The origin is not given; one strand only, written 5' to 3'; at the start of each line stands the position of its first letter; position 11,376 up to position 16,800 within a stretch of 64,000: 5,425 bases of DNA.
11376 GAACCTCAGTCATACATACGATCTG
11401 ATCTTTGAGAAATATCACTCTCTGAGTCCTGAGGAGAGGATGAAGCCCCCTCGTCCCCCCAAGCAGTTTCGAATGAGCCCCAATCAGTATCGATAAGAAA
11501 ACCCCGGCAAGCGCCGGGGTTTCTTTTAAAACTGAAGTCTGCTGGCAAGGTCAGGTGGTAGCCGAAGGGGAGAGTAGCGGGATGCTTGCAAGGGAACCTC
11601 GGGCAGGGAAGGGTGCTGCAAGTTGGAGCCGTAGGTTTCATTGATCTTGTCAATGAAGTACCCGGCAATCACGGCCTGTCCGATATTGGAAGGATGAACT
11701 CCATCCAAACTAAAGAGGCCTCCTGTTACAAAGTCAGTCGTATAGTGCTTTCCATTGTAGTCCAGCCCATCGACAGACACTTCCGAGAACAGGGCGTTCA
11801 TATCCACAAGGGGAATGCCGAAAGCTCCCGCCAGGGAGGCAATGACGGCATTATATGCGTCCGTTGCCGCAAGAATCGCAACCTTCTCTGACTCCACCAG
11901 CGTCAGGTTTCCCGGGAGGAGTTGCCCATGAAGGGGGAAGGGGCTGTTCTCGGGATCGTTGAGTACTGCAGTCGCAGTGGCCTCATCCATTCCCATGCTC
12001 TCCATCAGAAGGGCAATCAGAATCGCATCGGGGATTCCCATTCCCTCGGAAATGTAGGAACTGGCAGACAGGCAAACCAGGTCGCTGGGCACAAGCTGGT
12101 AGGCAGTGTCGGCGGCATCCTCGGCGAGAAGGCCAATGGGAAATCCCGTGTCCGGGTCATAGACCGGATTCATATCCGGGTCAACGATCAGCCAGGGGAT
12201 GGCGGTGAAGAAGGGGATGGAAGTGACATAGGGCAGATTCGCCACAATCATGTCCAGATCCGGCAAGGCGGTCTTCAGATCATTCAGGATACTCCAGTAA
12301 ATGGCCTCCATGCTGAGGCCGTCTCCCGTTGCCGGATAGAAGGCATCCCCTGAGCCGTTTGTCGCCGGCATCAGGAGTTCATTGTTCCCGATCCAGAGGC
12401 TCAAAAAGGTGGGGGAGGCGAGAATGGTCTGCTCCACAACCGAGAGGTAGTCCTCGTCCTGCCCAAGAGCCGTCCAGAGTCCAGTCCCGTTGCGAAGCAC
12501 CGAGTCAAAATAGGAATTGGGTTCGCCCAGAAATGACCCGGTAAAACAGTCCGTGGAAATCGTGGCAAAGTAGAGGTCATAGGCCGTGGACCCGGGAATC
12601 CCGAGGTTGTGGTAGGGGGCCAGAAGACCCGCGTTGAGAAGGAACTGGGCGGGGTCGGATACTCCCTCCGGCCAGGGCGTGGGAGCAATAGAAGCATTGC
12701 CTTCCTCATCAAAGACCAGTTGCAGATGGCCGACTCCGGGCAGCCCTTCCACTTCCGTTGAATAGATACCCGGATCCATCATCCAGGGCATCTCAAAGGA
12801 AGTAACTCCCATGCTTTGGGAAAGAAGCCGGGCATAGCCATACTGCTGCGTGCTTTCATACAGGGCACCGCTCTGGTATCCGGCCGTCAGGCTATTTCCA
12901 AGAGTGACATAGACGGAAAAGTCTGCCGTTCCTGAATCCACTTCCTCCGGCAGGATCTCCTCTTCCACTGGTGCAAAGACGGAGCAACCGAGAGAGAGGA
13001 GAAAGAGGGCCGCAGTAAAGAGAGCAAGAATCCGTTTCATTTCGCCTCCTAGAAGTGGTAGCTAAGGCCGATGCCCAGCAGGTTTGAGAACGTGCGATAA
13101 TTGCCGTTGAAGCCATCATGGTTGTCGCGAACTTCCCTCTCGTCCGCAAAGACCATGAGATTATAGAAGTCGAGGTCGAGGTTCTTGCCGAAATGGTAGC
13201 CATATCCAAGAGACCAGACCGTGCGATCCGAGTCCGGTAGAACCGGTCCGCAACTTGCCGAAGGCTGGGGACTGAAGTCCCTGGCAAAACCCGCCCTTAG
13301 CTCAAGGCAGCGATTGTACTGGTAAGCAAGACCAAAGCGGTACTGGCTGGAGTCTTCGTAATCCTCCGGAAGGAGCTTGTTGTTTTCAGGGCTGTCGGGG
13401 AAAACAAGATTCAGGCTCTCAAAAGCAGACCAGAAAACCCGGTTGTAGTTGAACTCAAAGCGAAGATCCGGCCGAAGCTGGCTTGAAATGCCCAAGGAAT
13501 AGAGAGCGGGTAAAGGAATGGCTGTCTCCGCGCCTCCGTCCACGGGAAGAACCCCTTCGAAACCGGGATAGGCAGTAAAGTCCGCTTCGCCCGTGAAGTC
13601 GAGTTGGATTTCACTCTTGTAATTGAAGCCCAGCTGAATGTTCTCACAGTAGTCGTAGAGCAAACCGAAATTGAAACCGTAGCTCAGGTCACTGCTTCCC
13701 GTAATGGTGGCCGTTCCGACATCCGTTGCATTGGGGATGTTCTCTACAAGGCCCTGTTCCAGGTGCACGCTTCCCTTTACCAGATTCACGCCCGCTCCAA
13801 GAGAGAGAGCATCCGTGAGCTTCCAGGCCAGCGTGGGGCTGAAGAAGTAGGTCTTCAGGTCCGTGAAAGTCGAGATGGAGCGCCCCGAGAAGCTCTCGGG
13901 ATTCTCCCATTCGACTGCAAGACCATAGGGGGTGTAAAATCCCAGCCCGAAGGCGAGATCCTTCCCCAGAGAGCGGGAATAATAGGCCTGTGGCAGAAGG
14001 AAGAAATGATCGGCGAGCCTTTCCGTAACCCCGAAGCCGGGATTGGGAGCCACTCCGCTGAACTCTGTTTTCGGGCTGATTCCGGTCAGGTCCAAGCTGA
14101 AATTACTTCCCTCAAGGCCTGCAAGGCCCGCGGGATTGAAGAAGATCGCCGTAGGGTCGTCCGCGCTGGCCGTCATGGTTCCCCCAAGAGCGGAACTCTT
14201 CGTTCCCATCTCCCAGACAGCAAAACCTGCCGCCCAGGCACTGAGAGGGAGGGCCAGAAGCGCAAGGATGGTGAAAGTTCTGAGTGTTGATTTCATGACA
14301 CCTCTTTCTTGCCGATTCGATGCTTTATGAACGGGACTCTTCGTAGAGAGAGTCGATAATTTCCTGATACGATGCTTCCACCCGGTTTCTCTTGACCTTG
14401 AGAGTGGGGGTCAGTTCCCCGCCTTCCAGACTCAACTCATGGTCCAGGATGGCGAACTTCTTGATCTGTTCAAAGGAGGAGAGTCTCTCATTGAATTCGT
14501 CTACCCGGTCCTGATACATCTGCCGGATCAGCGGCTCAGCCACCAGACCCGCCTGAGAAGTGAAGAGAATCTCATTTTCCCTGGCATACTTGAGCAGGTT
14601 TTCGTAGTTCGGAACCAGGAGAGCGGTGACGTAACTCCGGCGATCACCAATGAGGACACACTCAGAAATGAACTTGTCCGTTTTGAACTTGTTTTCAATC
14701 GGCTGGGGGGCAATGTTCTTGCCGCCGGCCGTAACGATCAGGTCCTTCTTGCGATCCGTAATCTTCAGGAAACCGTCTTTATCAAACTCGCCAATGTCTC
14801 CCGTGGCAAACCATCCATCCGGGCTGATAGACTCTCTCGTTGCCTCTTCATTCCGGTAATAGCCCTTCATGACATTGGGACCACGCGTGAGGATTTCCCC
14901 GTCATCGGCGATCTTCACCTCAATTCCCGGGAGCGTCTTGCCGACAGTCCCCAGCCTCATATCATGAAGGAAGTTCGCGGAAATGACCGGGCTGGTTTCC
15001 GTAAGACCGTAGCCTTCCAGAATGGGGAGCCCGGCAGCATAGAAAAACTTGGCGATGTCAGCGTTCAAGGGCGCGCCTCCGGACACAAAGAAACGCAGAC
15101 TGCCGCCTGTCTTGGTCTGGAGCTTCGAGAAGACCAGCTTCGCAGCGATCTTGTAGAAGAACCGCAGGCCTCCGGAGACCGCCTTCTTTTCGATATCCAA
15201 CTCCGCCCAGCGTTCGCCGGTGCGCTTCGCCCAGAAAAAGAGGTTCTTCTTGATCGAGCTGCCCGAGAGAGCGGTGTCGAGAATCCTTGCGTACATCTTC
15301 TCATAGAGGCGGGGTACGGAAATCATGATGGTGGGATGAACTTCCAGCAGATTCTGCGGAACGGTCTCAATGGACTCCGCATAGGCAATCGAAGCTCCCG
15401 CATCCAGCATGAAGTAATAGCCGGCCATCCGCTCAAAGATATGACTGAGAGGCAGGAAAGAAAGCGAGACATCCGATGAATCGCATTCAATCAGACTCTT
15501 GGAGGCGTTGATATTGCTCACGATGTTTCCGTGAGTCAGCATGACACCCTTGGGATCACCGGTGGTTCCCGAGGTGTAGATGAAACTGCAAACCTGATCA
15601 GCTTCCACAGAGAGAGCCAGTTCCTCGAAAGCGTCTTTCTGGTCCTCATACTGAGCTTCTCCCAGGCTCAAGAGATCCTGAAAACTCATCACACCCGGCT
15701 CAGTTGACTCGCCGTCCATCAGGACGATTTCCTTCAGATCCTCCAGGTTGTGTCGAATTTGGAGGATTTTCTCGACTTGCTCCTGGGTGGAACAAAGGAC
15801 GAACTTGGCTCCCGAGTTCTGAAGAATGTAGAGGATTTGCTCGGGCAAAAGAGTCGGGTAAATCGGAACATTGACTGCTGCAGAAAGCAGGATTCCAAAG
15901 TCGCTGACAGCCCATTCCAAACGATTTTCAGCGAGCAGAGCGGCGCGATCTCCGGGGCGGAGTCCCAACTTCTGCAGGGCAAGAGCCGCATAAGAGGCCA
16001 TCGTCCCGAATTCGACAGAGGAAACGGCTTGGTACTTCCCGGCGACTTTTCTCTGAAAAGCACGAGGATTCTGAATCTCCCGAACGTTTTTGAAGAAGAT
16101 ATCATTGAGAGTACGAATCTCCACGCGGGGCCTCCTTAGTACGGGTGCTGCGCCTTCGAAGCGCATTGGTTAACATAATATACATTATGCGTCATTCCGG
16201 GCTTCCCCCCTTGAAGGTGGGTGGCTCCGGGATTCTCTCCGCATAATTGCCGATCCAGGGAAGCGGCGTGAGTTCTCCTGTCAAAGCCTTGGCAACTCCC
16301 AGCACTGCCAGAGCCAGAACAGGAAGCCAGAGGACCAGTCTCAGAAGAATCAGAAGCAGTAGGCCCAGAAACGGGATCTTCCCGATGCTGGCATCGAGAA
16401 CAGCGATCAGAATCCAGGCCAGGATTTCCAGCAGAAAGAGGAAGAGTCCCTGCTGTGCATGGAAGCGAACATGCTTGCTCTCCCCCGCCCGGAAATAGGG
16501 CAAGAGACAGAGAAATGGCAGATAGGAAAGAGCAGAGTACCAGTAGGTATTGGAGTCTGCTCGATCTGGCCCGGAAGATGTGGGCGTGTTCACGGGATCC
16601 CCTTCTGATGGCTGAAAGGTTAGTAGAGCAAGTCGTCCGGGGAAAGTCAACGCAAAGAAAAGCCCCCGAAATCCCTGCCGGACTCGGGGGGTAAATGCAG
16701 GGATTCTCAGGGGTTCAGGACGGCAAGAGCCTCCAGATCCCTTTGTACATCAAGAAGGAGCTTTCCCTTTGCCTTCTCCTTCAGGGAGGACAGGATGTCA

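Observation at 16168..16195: Near-canonical dif site hidden in a 25-nt intergenic gap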

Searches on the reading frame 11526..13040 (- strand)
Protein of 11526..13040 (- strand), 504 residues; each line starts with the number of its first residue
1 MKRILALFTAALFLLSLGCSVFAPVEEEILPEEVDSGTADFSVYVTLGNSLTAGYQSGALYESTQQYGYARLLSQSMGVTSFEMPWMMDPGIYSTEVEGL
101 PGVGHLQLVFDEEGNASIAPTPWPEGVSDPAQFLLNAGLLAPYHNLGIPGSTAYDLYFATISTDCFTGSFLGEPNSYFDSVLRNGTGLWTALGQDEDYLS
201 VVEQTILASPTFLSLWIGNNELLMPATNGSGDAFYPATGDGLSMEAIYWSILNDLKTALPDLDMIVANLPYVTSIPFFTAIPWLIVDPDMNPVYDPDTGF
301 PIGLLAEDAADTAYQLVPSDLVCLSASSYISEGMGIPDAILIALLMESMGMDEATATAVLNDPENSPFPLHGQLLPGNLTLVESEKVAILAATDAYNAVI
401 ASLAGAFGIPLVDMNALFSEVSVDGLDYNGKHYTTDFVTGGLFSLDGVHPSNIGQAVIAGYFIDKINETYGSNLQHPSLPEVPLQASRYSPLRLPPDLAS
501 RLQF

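Call 8: search_protein_families(library=pfam, proteins=[window:11526-13040:-])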
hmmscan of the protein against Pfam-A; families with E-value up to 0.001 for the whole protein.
window:11526-13040:- (504 aa): 2 families
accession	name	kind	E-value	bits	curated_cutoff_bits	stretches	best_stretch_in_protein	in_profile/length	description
PF13472.12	Lipase_GDSL_2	-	6.6e-07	30.4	32.9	0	390-456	125-177/178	GDSL-like Lipase/Acylhydrolase family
PF00657.28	Lipase_GDSL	-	4.6e-05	24.1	23.6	0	384-459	143-205/208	GDSL-like Lipase/Acylhydrolase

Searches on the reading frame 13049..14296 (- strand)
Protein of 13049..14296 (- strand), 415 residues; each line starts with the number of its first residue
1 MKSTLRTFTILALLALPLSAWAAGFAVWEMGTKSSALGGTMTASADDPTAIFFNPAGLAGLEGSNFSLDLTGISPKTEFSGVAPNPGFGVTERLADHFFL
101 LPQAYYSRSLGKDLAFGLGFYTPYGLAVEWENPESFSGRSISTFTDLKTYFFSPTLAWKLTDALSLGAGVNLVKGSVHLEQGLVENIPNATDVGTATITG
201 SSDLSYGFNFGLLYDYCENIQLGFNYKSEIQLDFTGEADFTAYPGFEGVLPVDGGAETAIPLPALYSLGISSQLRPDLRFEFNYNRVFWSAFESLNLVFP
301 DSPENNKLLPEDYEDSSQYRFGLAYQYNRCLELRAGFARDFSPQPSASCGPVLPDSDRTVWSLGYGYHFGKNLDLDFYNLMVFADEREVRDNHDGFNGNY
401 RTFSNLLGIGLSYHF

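Call 8: search_protein_families(library=pfam, proteins=[window:13049-14296:-])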
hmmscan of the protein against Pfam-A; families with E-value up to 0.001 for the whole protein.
window:13049-14296:- (415 aa): 1 family
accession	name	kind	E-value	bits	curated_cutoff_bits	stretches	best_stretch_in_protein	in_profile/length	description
PF03349.22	Toluene_X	-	3e-69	233.9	29.7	1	19-415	7-421/421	Outer membrane protein transport protein (OMPP1/FadL/TodX)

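Call 13: find_encoding_contigs(protein=window:13049-14296:-, flank=10000, max_places=6)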
Protein window:13049-14296:- (415 aa): 12 contigs read that carry it; 6 places shown.
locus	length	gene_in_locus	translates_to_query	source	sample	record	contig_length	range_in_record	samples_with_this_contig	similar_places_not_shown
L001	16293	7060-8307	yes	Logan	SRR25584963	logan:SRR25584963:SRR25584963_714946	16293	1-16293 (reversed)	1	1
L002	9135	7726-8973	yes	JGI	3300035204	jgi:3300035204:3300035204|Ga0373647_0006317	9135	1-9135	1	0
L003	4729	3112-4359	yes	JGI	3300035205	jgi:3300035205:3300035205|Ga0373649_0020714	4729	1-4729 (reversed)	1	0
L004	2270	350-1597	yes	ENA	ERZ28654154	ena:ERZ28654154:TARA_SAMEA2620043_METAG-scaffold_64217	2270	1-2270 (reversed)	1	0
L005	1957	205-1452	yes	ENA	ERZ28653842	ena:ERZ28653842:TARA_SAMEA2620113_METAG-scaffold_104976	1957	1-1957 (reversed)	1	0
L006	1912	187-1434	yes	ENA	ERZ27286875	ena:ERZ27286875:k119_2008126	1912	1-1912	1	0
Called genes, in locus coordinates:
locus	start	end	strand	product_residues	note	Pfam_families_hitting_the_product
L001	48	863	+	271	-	PF00140:Sigma70_r1_2, PF04542:Sigma70_r2, PF04545:Sigma70_r4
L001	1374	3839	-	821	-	PF07228:SpoIIE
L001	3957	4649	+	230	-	-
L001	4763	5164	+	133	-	-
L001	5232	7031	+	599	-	PF00501:AMP-binding, PF23562:AMP-binding_C_3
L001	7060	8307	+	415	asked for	PF03349:Toluene_X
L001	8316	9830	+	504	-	PF13472:Lipase_GDSL_2 (faint)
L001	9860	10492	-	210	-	-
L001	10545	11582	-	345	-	PF21694:DNA_pol3_delta_C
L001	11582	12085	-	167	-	PF04390:LptE (weak)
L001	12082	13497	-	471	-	PF00072:Response_reg, PF00158:Sigma54_activat, PF14532:Sigma54_activ_2, PF07728:AAA_5 (weak), PF25601:AAA_lid_14, PF02954:HTH_8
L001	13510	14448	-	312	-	PF01073:3Beta_HSD, PF01370:Epimerase, PF02719:Polysacc_synt_2, PF04321:RmlD_sub_bind, PF05368:NmrA (weak), PF07993:NAD_binding_4 (faint), PF13460:NAD_binding_10, PF16363:GDP_Man_Dehyd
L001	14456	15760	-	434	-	PF03446:NAD_binding_2, PF03721:UDPG_MGDP_dh_N, PF00984:UDPG_MGDP_dh, PF03720:UDPG_MGDP_dh_C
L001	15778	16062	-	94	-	-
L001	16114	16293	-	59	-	?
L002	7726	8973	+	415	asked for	PF03349:Toluene_X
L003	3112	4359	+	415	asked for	PF03349:Toluene_X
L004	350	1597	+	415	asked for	PF03349:Toluene_X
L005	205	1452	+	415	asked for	PF03349:Toluene_X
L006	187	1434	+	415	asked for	PF03349:Toluene_X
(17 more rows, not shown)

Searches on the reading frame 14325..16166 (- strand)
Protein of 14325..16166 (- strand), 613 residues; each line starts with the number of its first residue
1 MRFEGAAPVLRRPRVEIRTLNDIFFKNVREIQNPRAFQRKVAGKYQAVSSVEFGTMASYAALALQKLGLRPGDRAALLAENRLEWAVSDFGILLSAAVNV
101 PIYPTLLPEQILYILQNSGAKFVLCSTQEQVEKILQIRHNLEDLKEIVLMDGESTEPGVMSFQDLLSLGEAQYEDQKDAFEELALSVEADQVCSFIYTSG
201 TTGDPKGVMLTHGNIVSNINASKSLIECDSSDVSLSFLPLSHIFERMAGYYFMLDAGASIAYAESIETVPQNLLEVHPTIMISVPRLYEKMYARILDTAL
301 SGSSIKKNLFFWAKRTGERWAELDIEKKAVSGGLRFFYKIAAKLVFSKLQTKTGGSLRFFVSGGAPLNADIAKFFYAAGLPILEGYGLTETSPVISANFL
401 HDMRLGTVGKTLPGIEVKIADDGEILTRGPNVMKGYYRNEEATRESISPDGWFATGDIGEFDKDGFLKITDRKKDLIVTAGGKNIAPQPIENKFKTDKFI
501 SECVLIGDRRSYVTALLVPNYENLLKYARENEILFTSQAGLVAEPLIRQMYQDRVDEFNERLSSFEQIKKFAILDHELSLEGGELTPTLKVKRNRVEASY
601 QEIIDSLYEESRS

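Call 8: search_protein_families(library=pfam, proteins=[window:14325-16166:-])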
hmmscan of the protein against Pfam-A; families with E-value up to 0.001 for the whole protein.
window:14325-16166:- (613 aa): 2 families
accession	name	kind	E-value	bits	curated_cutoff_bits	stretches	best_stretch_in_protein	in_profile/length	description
PF00501.34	AMP-binding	-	1.9e-78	264.4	29.9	1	39-437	16-384/384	AMP-binding enzyme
PF23562.2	AMP-binding_C_3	-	1.9e-13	51.3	20.8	1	475-611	2-123/124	AMP-binding enzyme C-terminal domain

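Call 10: search_protein_families(library=ncbifam, proteins=[window:14325-16124:-])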
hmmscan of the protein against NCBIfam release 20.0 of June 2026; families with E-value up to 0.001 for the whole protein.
window:14325-16124:- (599 aa): 103 families (the best 25 are shown)
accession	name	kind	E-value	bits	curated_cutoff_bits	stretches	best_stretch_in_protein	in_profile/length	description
NF038343.1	ligase_FadD11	exception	2.7e-125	419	950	1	17-597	12-584/585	fatty acid--CoA ligase FadD11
NF004837.0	PRK06187.1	subfamily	1.3e-79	267.9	476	2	5-280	9-277/531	long-chain-fatty-acid--CoA ligase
NF005702.0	PRK07514.1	subfamily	1.1e-63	215.4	558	2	333-493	262-433/506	malonyl-CoA synthase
NF005801.1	PRK07656.1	equivalog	1.2e-63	215.5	657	2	336-493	274-436/500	FadD3 family acyl-CoA ligase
NF004114.0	PRK05605.1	equivalog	3.2e-58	197.5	766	3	342-496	339-505/575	long-chain-fatty-acid--CoA ligase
TIGR01923.1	menE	equivalog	1.5e-56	192.2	330.15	2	339-494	222-382/442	o-succinylbenzoate--CoA ligase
NF009233.0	PRK12583.1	subfamily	1.1e-55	189.1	832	2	368-493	346-483/558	fatty acid CoA ligase family protein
NF005714.0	PRK07529.1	subfamily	1.9e-55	188.4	632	2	337-493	334-508/640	acyl-CoA synthetase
NF004229.0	PRK05677.1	subfamily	6.1e-52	176.8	879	2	341-493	326-488/563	long-chain-fatty-acid--CoA ligase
NF004758.0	PRK06087.1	equivalog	7.4e-52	176.5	736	2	318-490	283-463/548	medium-chain fatty-acid--CoA ligase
NF006181.0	PRK08314.1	subfamily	1.6e-51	175.2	705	2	45-233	62-261/563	long-chain-fatty-acid--CoA ligase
NF005307.0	PRK06839.1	equivalog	3.8e-51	174.2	748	2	333-494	256-427/496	o-succinylbenzoate--CoA ligase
NF006182.0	PRK08316.1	subfamily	7.5e-51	173.2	663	2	31-247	34-244/523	fatty acyl-CoA synthetase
NF002966.0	PRK03640.1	equivalog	2.3e-50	171.6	556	2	336-494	249-416/483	o-succinylbenzoate--CoA ligase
NF006523.0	PRK08974.1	equivalog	3.5e-49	167.4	884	3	340-495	324-489/561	long-chain-fatty-acid--CoA ligase FadD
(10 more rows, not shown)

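Call 14: find_related_loci(query=window:14325-16124:-, collection=genome_contigs, flank=10000)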
Query window:14325-16124:- (599 aa) in genome_contigs; peptide patterns used: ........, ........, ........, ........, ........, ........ (x = any residue, [..] = any of these).
68 stretches matched a pattern; 21 encode a relative of the query (tblastn E <= 1e-3); 21 distinct loci.
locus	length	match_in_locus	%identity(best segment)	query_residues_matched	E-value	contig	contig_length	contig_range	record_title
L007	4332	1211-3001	71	1-596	0e+0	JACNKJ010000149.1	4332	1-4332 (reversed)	MAG: bacterium isolate NIOZ-UU57 NIOZ-UU_NODE_27144_length_4332_cov_4.32079, whole genome shotgun sequence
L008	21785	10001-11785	69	1-594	0e+0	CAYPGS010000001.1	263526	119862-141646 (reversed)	MAG TPA_asm: uncultured bacterium isolate SRP167671_co2_56 genome assembly, contig: NODE_16_length_263526_cov_53.213754,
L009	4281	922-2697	50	1-596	0e+0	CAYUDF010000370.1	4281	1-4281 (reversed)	MAG TPA_asm: uncultured bacterium isolate SRP155585_co2_3 genome assembly, contig: NODE_23454_length_4281_cov_5.505442,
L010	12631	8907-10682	49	5-596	0e+0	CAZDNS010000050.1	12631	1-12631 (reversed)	MAG TPA_asm: uncultured Planctomycetia bacterium isolate SRP090828_co1_107 genome assembly, contig: NODE_888_length_1263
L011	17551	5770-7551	47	5-598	0e+0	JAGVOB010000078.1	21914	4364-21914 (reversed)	MAG: Candidatus Omnitrophota bacterium isolate DeMMO3_15 c_000000018168, whole genome shotgun sequence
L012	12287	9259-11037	49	5-598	5e-178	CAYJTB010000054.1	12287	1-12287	MAG TPA_asm: uncultured bacterium isolate ERP125453_co1_402 genome assembly, contig: NODE_5755_length_12287_cov_8.663587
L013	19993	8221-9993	48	4-595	2e-180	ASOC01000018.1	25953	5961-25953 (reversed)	Candidatus Omnitrophus fodinae SCGC AAA011-A17 A11A17DRAFT_contig_17_0.18_C, whole genome shotgun sequence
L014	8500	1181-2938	46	5-594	2e-175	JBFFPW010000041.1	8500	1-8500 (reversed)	MAG: Desulfuromonadales bacterium isolate Mix_mud19.2022.05.9 k141_486438_length_8500_cov_6.8284, whole genome shotgun s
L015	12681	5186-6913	48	5-599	8e-175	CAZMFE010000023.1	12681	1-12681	MAG TPA_asm: uncultured bacterium isolate binchicken_co21_479 genome assembly, contig: NODE_3570_length_12681_cov_5.0773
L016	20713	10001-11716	46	19-594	1e-171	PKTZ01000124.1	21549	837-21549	MAG: Desulfuromonas sp. isolate BM302 sc_1443, whole genome shotgun sequence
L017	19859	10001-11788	47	1-595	1e-171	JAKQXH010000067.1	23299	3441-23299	MAG: Candidatus Omnitrophota bacterium isolate USST_metabat.84_sub k141_952531, whole genome shotgun sequence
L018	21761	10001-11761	46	4-594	1e-171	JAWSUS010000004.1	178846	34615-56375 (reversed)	MAG: Desulfuromonadales bacterium isolate B4G8H2-01 NODE_4_length_178846_cov_613.232440, whole genome shotgun sequence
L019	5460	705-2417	46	31-599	3e-173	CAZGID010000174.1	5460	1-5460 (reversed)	MAG TPA_asm: uncultured bacterium isolate SRP193661_co1_15 genome assembly, contig: NODE_14961_length_5460_cov_5.837373,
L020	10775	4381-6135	46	5-595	3e-170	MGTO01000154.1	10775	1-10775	MAG: Desulfuromonadales bacterium GWC2_61_20 gwc2_scaffold_7968, whole genome shotgun sequence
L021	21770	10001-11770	48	5-595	3e-169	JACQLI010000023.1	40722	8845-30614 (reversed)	MAG: Candidatus Omnitrophota bacterium isolate NC_groundwater_1199_Ag_S-0.1um_47_39 S_p1_S3_coassembly_k141_512964, whol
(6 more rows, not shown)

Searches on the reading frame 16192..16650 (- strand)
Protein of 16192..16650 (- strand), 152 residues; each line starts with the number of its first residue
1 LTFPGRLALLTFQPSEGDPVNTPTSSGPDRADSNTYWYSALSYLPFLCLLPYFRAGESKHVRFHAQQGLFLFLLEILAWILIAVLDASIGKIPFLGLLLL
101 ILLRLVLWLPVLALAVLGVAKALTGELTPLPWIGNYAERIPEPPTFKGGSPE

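Call 8: search_protein_families(library=pfam, proteins=[window:16192-16650:-])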
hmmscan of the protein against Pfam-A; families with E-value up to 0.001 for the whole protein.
window:16192-16650:- (152 aa): 0 families

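Call 9: find_encoding_contigs(protein=window:16192-16650:-, flank=10000, max_places=6)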
Protein window:16192-16650:- (152 aa): no gene with exactly this product is on record in the collection.

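Call 10: search_protein_families(library=ncbifam, proteins=[window:16192-16650:-])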
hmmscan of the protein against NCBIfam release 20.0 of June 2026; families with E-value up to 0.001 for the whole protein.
window:16192-16650:- (152 aa): 0 families

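Call 42: search_protein_families(library=pfam, proteins=[window:16192-16593:-], max_evalue=0.01)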
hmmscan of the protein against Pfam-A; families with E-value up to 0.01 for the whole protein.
window:16192-16593:- (133 aa): 0 families
